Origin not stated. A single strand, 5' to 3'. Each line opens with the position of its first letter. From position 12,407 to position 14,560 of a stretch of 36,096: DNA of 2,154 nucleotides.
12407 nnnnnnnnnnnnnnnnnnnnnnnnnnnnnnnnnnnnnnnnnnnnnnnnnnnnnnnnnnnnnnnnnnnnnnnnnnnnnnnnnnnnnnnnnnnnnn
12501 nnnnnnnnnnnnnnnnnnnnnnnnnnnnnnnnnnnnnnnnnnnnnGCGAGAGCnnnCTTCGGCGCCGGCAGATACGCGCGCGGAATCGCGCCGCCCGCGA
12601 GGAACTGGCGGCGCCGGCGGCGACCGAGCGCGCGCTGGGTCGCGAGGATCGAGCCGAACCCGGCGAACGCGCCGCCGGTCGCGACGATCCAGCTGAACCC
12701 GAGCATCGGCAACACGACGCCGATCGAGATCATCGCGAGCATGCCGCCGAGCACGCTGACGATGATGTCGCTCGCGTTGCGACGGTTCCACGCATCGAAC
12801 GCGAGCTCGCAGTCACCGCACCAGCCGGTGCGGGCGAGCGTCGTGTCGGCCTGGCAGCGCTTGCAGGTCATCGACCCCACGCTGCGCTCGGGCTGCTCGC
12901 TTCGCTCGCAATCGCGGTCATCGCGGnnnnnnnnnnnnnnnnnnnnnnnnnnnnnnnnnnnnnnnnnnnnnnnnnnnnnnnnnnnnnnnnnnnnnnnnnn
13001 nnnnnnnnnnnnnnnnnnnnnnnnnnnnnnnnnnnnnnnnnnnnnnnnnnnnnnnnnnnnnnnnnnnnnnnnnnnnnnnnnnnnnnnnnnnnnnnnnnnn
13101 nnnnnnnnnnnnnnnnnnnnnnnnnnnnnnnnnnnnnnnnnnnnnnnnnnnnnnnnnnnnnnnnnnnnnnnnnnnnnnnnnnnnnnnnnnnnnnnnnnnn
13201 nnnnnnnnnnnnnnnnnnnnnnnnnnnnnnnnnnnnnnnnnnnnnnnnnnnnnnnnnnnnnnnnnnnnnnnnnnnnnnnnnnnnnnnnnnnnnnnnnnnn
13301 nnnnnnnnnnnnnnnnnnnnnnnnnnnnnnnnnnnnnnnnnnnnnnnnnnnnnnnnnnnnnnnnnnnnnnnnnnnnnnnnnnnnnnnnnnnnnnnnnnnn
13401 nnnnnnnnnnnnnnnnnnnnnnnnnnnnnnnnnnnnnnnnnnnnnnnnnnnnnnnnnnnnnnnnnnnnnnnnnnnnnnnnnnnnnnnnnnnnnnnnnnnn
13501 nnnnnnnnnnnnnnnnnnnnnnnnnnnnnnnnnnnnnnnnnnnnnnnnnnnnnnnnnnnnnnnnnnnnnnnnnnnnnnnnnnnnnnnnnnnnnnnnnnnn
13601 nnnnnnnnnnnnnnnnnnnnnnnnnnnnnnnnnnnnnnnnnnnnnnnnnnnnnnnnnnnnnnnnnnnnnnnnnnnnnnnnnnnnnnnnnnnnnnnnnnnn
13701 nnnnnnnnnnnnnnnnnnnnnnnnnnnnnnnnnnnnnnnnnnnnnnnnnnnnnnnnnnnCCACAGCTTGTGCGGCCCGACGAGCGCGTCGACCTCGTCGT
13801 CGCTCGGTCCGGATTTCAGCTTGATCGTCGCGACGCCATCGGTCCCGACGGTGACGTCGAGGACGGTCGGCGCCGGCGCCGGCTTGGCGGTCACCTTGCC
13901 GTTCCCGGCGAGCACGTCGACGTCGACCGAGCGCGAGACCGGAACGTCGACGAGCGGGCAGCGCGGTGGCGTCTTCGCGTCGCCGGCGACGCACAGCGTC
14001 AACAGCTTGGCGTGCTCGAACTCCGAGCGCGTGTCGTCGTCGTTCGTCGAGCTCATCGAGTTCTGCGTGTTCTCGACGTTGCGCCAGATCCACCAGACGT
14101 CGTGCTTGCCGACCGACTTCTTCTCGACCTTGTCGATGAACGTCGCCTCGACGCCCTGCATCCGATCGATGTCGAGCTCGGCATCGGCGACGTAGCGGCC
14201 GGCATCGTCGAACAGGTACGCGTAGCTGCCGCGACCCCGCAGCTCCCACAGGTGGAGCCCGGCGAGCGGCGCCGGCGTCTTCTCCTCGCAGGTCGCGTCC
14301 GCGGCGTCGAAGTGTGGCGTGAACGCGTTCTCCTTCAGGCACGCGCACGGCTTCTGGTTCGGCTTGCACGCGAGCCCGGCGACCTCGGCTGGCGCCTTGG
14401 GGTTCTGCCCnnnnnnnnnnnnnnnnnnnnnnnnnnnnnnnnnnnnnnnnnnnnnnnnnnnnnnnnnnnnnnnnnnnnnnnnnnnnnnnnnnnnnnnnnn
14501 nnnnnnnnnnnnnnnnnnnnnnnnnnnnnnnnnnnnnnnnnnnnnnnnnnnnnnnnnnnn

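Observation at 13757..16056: Tandem duplicated Cys-rich TPR lipoprotein paralogs sharing a distinctive C-terminal tag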

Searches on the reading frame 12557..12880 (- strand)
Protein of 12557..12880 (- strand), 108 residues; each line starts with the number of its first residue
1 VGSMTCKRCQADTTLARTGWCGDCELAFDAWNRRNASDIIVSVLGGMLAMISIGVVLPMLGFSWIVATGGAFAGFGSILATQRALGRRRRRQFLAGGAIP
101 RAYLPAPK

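Call 30: search_protein_families(library=pfam, proteins=[window:12557-12880:-], max_evalue=0.01)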
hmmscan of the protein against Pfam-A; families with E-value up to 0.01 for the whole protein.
window:12557-12880:- (108 aa): 0 families

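Call 66: search_protein_families(library=padloc, proteins=[window:12557-12880:-], max_evalue=0.01)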
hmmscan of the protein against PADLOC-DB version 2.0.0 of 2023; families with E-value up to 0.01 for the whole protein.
window:12557-12880:- (108 aa): 0 families

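Call 74: search_protein_families(library=ncbifam, proteins=[window:12557-12880:-], max_evalue=0.01)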
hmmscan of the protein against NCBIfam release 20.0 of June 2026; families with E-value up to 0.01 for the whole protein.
window:12557-12880:- (108 aa): 0 families

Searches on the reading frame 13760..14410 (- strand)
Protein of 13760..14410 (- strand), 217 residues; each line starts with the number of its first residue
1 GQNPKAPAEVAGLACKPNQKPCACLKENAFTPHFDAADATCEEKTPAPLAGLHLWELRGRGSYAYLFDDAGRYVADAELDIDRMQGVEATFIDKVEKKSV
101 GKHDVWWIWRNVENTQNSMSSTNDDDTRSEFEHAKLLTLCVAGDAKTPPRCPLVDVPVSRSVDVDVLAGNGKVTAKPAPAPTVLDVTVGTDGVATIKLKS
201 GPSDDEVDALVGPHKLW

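Call 22: search_protein_representatives(protein=window:13760-14410:-)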
Query: 217 residues. Proteins with E-value up to 0.001 (for the whole library): 45; up to 1e-10: 30; up to 1e-30: 3. The best 45 are listed.
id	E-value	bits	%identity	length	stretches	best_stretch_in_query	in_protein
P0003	9.1e-48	179.0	48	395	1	12-217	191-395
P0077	5.6e-38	147.0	42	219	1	14-217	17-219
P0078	2.5e-36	141.7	42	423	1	10-217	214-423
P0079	8.5e-30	120.3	40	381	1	13-217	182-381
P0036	1.6e-26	109.5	36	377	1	14-217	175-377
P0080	4.4e-25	104.9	37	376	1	15-217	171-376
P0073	2.4e-24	102.4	35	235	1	14-217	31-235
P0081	1.1e-21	93.7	39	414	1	11-217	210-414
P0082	3.7e-21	92.0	33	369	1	14-217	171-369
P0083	2.7e-20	89.2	41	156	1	62-217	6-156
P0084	3.6e-20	88.8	33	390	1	7-217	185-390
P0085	5.0e-20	88.3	36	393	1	6-217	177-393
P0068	5.0e-20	88.3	34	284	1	14-217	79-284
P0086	4.4e-19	85.2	34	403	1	10-217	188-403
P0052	5.9e-19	84.8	36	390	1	12-217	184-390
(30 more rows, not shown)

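Call 42: predict_structure(alignment_id=A3)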
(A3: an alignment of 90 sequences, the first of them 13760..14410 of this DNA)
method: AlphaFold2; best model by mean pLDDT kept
length: 217 residues; sequences in the alignment: 90
mean_pLDDT: 91.6   pTM: 0.86
mean pLDDT of the five models: 91.6, 91.4, 91.4, 91.2, 90.9
residues with pLDDT >= 90: 184; 70-90: 18; 50-70: 5; < 50: 10
segments of 3 or more residues with pLDDT < 50: 1-10
pLDDT, mean of each block of 10 residues (from residue 1): 37 80 89 81 97 96 95 95 95 98 98 96 92 98 94 97 96 93 98 98 96 98
secondary structure, 60 per line:
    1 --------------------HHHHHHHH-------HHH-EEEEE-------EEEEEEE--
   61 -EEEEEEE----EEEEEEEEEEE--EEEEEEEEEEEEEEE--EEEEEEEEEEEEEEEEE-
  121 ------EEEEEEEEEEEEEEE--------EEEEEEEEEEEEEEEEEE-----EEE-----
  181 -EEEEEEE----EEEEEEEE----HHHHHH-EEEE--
elements in order: H21-28 E40-44 E52-58 E62-68 E73-83 E86-100 E103-119 E127-141 E150-167 E173-175 E182-188 E193-200 H205-210 E212-215

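Call 50: fold_search(model_id=the predicted structure, library=pdb)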
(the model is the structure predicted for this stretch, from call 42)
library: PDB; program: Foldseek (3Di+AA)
matches with E <= 10: 617; with E <= 0.001: 0
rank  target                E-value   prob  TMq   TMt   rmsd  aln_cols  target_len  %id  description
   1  9fei                  2.7e-02  0.95  0.26  0.30  10.9       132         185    8  Crystal structure of protein D: defoliating toxin form Fusarium oxysporum f.sp. vasinfectum (released 2025-05-28)
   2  4fhl                  2.1e-01  0.09  0.17  0.12  19.5       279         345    6  Nucleoporin Nup37 from Schizosaccharomyces pombe (released 2012-09-26)
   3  3s9j                  2.1e-01  0.08  0.14  0.10  21.2       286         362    8  Crystal structure of a member of duf4221 family (BVU_1028) from Bacteroides vulgatus atcc 8482 at 1.75 A resolution (released 2011-06-22)
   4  9bfp_A                2.2e-01  0.09  0.15  0.04  23.6       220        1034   12  Cryo-EM structure of Sevenless extracellular domain (monomer) (released 2025-01-29)
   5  9gpa                  2.2e-01  0.07  0.12  0.05  21.6       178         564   12  ManDH5- a beta-D-Mannanase of GH5 family from Dictyoglomus thermophilium (released 2025-09-17)
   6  9h5k_H                2.7e-01  0.09  0.15  0.12  18.9       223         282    6  Cryo-EM structure of the SEAC-EGOC supercomplex (released 2025-11-05)
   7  2x09_A                3.2e-01  0.08  0.13  0.05  17.8       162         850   15  Inhibition of the exo-beta-D-glucosaminidase CsxA by a glucosamine- configured castanospermine and an amino-australine (released 2010-02-09)
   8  3ott_B                3.4e-01  0.05  0.12  0.05  20.5       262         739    9  Crystal Structure of the extracellular domain of the putative one component system BT4673 from B. thetaiotaomicron (released 2011-08-10)
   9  1po3_B                3.5e-01  0.20  0.25  0.11  12.5       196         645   11  Crystal structure of ferric citrate transporter FecA in complex with ferric citrate (released 2003-11-18)
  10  7k1r_D                3.9e-01  0.08  0.14  0.08  16.7       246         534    7  X-ray Structure of an Enterobacter GH43 Beta-Xylosidase: EcXyl43 F507A mutant (released 2021-11-10)
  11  4msl_A                4.6e-01  0.08  0.16  0.06  22.3       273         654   11  Crystal structure of the Vps10p domain of human sortilin/NTS3 in complex with AF40431 (released 2014-02-12)
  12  7k1r_B                4.6e-01  0.06  0.12  0.07  19.7       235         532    6  X-ray Structure of an Enterobacter GH43 Beta-Xylosidase: EcXyl43 F507A mutant (released 2021-11-10)
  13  7shw_B                4.8e-01  0.15  0.22  0.19  11.8       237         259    6  Crystal structure of Mycobacterium smegmatis LmcA with xenon (released 2022-04-13)
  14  6rhw_H                4.8e-01  0.08  0.17  0.14  23.9       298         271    6  Crystal structure of human CD11b I-domain (CD11b-I) in complex with Staphylococcus aureus octameric bi-component leuko (released 2019-12-18)
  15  5ixm_E                5.1e-01  0.18  0.24  0.12  14.9       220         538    6  The LPS Transporter LptDE from Yersinia pestis, core complex (released 2016-05-18)
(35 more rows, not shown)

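Call 64: find_homologous_proteins(query=A4, max_evalue=0.01)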
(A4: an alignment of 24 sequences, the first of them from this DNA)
Query A4 (24 sequences) (211 aa, profile of the alignment): 4 proteins with E <= 0.01 among 8000 candidates.
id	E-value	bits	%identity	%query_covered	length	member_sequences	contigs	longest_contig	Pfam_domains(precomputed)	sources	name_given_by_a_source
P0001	3.4e-63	232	100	100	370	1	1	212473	PF00515.35,PF13424.13,PF13432.13,PF13181.13,PF07719.24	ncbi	-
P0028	2.2e-60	222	38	96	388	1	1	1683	PF00515.35,PF13424.13,PF13432.13,PF13181.13,PF07719.24,PF13174.13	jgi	jgi:hypothetical protein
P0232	4.9e-34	136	28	51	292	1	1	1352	-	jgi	jgi:hypothetical protein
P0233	1.5e-13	69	26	21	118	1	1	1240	-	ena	-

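Call 65: search_solved_structures(query=A4, max_evalue=10)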
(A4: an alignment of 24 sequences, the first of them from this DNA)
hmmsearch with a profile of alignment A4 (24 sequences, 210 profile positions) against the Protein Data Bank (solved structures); distinct sequences matched with E-value up to 10: 0.
